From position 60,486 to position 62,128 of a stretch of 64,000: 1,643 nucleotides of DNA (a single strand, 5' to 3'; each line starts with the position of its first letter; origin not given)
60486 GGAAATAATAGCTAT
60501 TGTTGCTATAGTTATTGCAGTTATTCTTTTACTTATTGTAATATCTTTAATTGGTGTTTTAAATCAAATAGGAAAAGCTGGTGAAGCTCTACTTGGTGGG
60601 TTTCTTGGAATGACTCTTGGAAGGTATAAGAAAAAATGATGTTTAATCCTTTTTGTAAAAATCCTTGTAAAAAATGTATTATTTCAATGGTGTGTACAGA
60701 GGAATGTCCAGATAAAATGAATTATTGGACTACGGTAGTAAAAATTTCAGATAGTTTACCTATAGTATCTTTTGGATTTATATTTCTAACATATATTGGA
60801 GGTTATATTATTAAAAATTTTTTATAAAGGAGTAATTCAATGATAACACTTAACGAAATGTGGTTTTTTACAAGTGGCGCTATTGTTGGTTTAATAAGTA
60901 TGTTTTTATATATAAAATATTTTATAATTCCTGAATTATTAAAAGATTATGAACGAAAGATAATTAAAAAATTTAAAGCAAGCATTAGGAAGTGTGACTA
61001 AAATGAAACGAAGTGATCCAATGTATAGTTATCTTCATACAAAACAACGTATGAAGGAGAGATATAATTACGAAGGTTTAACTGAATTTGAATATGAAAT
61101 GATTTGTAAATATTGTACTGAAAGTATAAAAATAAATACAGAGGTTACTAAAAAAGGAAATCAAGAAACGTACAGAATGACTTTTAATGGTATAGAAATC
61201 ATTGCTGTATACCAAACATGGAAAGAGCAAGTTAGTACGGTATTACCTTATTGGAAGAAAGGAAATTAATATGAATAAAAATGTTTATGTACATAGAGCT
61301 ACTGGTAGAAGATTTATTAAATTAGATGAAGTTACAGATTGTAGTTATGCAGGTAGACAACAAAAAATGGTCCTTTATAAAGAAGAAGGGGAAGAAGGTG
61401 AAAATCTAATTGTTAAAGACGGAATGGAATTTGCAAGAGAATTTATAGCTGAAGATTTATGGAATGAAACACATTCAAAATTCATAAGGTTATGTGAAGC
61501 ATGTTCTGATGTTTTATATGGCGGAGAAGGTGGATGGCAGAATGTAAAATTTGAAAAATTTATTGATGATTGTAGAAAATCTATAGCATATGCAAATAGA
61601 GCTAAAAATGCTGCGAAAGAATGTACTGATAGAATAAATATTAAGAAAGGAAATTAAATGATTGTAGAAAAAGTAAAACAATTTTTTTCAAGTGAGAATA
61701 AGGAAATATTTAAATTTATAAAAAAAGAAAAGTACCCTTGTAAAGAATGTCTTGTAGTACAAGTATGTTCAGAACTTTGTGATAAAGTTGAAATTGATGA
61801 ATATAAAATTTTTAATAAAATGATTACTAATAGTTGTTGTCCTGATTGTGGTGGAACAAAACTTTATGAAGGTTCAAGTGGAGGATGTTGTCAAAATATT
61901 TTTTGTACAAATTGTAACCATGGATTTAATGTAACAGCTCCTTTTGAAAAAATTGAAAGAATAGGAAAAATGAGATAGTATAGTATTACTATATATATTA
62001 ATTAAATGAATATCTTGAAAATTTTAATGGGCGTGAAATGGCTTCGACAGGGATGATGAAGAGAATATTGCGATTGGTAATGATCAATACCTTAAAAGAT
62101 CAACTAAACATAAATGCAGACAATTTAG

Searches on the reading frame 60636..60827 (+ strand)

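Call 5: search_protein_families(library=pfam, max_evalue=1, proteins=[window:60636-60827:+])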
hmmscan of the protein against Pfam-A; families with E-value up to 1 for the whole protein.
window:60636-60827:+ (63 aa): 0 families

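Call 6: search_protein_families(library=phrogs, max_evalue=1, proteins=[window:60636-60827:+])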
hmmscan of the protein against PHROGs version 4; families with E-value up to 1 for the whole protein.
window:60636-60827:+ (63 aa): 0 families

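Call 16: search_protein_families(library=ncbifam, max_evalue=1, proteins=[window:60636-60827:+])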
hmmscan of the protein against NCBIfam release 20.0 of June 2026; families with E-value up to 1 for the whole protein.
window:60636-60827:+ (63 aa): 1 family
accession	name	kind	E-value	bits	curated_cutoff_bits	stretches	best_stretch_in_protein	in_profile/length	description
TIGR04463.1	rSAM_vs_C_rich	equivalog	0.035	12.8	525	1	3-48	373-418/438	TIGR04463 family radical SAM/SPASM RiPP maturase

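Call 74: search_protein_families(library=padloc, max_evalue=1, proteins=[window:60636-60827:+])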
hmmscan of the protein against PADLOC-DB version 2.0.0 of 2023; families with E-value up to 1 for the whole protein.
window:60636-60827:+ (63 aa): 0 families

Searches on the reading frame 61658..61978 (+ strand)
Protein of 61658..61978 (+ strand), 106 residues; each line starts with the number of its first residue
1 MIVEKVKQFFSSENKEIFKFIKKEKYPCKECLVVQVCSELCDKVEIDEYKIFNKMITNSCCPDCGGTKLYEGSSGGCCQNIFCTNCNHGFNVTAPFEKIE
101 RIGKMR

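Call 5: search_protein_families(library=pfam, max_evalue=1, proteins=[window:61658-61978:+])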
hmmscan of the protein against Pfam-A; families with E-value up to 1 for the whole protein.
window:61658-61978:+ (106 aa): 1 family
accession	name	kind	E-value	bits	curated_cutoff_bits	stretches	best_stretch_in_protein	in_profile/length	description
PF14354.12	Lar_restr_allev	-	0.93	10.2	28.6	1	61-98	6-39/58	Restriction alleviation protein Lar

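Call 6: search_protein_families(library=phrogs, max_evalue=1, proteins=[window:61658-61978:+])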
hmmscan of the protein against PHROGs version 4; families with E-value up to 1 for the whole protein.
window:61658-61978:+ (106 aa): 0 families

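Call 16: search_protein_families(library=ncbifam, max_evalue=1, proteins=[window:61658-61978:+])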
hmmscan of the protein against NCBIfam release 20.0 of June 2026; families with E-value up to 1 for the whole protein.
window:61658-61978:+ (106 aa): 1 family
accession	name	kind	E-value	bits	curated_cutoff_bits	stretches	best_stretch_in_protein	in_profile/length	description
NF041913.1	HVO_2142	equivalog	0.84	9.6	90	0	56-87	9-40/48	HVO_2142 family zinc finger protein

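Call 48: find_related_loci(query=A5, collection=viral_contigs, flank=8000)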
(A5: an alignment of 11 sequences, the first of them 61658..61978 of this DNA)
Query A5 (106 aa) in viral_contigs; peptide patterns used: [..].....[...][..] (x = any residue, [..] = any of these).
5 stretches matched a pattern; 2 encode a relative of the query (tblastn E <= 1e-3); 2 distinct loci.
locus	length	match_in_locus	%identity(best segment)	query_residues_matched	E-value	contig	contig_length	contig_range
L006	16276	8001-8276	37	11-102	2e-11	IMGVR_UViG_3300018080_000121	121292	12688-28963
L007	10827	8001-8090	43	18-45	4e-4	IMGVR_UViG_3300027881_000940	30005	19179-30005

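Call 52: search_protein_families(library=phrogs, max_evalue=1, proteins=[L007:7617-7841:+, L007:7823-8005:+, L007:8028-8165:+, L007:8158-8286:+, L007:8279-8497:+, L007:8567-8794:+, L007:8791-9165:+, L007:9059-9295:+])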
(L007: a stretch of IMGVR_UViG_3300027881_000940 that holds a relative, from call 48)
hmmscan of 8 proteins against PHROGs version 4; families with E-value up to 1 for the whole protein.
L007:7617-7841:+ (74 aa): 0 families

L007:7823-8005:+ (60 aa): 1 family
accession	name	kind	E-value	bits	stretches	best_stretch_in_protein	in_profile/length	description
phrog_34389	-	unknown function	0.17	12.9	1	19-52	64-97/115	-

L007:8028-8165:+ (45 aa): 1 family
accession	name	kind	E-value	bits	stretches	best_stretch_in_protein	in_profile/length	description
phrog_26381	-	unknown function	0.11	13.1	1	9-41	131-163/238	-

L007:8158-8286:+ (42 aa): 1 family
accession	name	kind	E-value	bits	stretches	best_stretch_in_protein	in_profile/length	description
phrog_7710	-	unknown function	0.28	12.7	1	1-39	57-92/106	-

L007:8279-8497:+ (72 aa): 2 families
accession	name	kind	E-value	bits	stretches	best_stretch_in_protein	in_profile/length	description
phrog_4054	-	unknown function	0.03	15.7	1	22-61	19-61/71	-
phrog_11613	-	unknown function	0.19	12.6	1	20-70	21-62/64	-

L007:8567-8794:+ (75 aa): 1 family
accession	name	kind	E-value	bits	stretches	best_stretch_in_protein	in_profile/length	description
phrog_28962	-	unknown function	0.17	13.2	1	25-54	64-93/96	-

L007:8791-9165:+ (124 aa): 0 families

L007:9059-9295:+ (78 aa): 2 families
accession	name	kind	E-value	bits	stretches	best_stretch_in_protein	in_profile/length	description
phrog_28664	-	unknown function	0.066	14.2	1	43-69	7-32/155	-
phrog_34763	-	unknown function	0.088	13.7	1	29-71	43-84/171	-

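Call 53: search_protein_families(library=pfam, max_evalue=1, proteins=[L007:7617-7841:+, L007:7823-8005:+, L007:8028-8165:+, L007:8158-8286:+, L007:8279-8497:+, L007:8567-8794:+, L007:8791-9165:+, L007:9059-9295:+])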
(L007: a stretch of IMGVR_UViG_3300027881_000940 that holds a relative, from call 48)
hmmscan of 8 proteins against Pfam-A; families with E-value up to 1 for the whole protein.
L007:7617-7841:+ (74 aa): 0 families

L007:7823-8005:+ (60 aa): 0 families

L007:8028-8165:+ (45 aa): 2 families
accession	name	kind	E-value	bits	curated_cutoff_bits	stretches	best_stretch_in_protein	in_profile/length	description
PF13459.11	Fer4_15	-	0.002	19.2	22.4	1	6-35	7-36/66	4Fe-4S single cluster domain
PF07506.17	RepB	-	0.15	12.5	30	1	12-32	46-66/185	RepB plasmid partitioning protein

L007:8158-8286:+ (42 aa): 0 families

L007:8279-8497:+ (72 aa): 1 family
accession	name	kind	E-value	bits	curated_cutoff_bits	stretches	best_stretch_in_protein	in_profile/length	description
PF00633.29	HHH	-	0.12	12.7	24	1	25-44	2-21/30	Helix-hairpin-helix motif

L007:8567-8794:+ (75 aa): 0 families

L007:8791-9165:+ (124 aa): 0 families

L007:9059-9295:+ (78 aa): 1 family
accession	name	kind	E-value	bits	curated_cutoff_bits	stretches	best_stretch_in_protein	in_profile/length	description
PF20941.2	DUF6848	-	0.13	13.3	27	1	32-72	7-47/99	Domain of unknown function (DUF6848)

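Call 54: find_related_loci(query=A5, collection=genome_contigs, flank=6000)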
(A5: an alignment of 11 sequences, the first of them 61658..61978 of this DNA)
Query A5 (106 aa) in genome_contigs; peptide patterns used: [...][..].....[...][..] (x = any residue, [..] = any of these).
4 stretches matched a pattern, but none encodes a relative of the query by tblastn (E <= 1e-3).

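Call 55: find_related_loci(query=A5, collection=metagenome_contigs, flank=8000)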
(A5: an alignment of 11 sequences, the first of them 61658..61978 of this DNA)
Query A5 (106 aa) in metagenome_contigs; peptide patterns used: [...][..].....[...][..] (x = any residue, [..] = any of these).
24 stretches matched a pattern; 9 encode a relative of the query (tblastn E <= 1e-3); 9 distinct loci.
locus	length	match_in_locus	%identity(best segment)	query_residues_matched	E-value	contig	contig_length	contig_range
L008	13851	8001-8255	51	20-105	2e-23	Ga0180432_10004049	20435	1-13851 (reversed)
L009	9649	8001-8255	51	20-105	2e-23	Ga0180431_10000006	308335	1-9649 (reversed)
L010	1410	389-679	41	1-96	3e-20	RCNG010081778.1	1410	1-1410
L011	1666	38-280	50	23-102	6e-20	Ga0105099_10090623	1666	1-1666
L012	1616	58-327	48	15-102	7e-20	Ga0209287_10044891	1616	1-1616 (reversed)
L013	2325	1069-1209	47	26-72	2e-9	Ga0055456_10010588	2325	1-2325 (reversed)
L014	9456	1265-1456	39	25-90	2e-7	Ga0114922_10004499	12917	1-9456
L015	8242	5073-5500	57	24-88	9e-6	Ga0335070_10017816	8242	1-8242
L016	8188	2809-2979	37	20-68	1e-4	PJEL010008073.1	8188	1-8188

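Call 62: search_protein_families(library=pfam, max_evalue=0.01, proteins=[L016:6473-6925:+, L016:6918-7586:+, L015:527-1405:-, L015:1965-2492:-, L015:7588-8205:+, L015:3420-3776:+, L007:9286-10071:+, L007:6096-6851:+, L007:4770-5210:+, L007:7325-7633:+])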
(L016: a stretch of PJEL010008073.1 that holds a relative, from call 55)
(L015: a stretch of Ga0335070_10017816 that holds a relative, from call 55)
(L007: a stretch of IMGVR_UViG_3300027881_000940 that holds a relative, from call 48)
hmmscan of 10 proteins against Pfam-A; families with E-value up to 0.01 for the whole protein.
L016:6473-6925:+ (150 aa): 1 family
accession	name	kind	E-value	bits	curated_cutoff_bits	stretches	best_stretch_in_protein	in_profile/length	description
PF06891.17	P2_Phage_GpR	-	1.2e-20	74.4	25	1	1-128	1-129/133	P2 phage tail completion protein R (GpR)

L016:6918-7586:+ (222 aa): 1 family
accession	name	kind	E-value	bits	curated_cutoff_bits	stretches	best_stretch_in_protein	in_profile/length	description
PF05069.18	Phage_tail_S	-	3.3e-08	34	24.3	1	16-115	7-111/148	Phage virion morphogenesis family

L015:527-1405:- (292 aa): 1 family
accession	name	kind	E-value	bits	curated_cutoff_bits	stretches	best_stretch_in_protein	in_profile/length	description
PF19149.5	DUF5831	-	0.00085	20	25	0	12-36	22-46/72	Family of unknown function (DUF5831)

L015:1965-2492:- (175 aa): 1 family
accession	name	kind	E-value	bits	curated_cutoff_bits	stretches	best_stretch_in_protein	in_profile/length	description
PF01467.32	CTP_transf_like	-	8.7e-15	55.5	21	1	28-157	1-128/133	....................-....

L015:7588-8205:+ (205 aa): 0 families

L015:3420-3776:+ (118 aa): 0 families

L007:9286-10071:+ (261 aa): 0 families

L007:6096-6851:+ (251 aa): 0 families

L007:4770-5210:+ (146 aa): 0 families

L007:7325-7633:+ (102 aa): 1 family
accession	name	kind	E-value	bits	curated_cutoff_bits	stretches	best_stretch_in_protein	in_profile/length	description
PF11753.13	DUF3310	-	0.00068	20.1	24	1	44-75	29-60/60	Protein of unknwon function (DUF3310)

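Call 74: search_protein_families(library=padloc, max_evalue=1, proteins=[window:61658-61978:+])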
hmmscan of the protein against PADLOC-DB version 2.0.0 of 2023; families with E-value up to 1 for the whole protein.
window:61658-61978:+ (106 aa): 1 family
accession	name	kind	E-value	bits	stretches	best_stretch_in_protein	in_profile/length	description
PDLC02581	DrmB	-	0.078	9.3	1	57-103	159-200/585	DrmB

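Call 77: search_dna_similar(query=window:61658-61978:+, collection=phages, mode=protein, max_evalue=1, max_rows=15)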
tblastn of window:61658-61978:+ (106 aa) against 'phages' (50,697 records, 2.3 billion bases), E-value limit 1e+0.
No match.

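Call 78: search_dna_similar(query=L016:4068-4307:+, collection=phages, mode=protein, max_evalue=1, max_rows=15)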
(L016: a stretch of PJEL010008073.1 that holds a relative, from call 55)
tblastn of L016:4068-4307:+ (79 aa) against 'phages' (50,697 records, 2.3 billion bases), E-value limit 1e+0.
Records with a match: 1; places in all: 1; records where one place covers at least 80% of the query: 0.
Best place of each record, by identity: <60% 1.
By first word of the organism name: Staphylococcus 1.
By host as written in the record: Staphylococcus aureus YZ4 1.
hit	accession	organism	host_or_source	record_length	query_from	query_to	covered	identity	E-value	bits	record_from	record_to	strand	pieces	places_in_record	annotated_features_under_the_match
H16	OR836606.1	Staphylococcus phage LY01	Staphylococcus aureus YZ4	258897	27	59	42%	42.1%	6e-1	33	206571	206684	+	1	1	hypothetical protein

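Call 79: search_dna_similar(query=L015:4598-4837:+, collection=phages, mode=protein, max_evalue=1, max_rows=15)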
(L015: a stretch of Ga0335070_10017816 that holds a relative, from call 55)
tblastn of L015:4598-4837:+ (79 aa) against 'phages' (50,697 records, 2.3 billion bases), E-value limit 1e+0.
Records with a match: 3; places in all: 4; records where one place covers at least 80% of the query: 3.
Best place of each record, by identity: <60% 3.
By first word of the organism name: Xanthomonas 2; Thermus 1.
By host as written in the record: - 2; Thermus thermophilus HB8 1.
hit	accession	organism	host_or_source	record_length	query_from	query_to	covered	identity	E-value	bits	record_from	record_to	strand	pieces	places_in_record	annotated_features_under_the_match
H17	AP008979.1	Xanthomonas phage OP1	-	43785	3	78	96%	29.1%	6e-1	33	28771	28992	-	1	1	putative DNA polymerase III epsilon subunit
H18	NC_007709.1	Xanthomonas phage OP1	-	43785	3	78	96%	29.1%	6e-1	33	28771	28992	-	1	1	DNA polymerase exonuclease subunit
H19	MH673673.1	Thermus phage phiLo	Thermus thermophilus HB8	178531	1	67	85%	29.2%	1e-1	35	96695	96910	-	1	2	putative transposase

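Call 104: find_related_loci(query=L016:4068-4307:+, collection=viral_contigs, flank=10000)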
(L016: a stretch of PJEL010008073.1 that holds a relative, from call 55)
Query L016:4068-4307:+ (79 aa) in viral_contigs; peptide patterns used: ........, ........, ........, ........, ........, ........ (x = any residue, [..] = any of these).
1 stretches matched a pattern, but none encodes a relative of the query by tblastn (E <= 1e-3).

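Call 105: find_related_loci(query=L015:4822-5070:+, collection=viral_contigs, flank=10000)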
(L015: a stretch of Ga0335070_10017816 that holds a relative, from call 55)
Query L015:4822-5070:+ (82 aa) in viral_contigs; peptide patterns used: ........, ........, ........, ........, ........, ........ (x = any residue, [..] = any of these).
17 stretches matched a pattern, but none encodes a relative of the query by tblastn (E <= 1e-3).
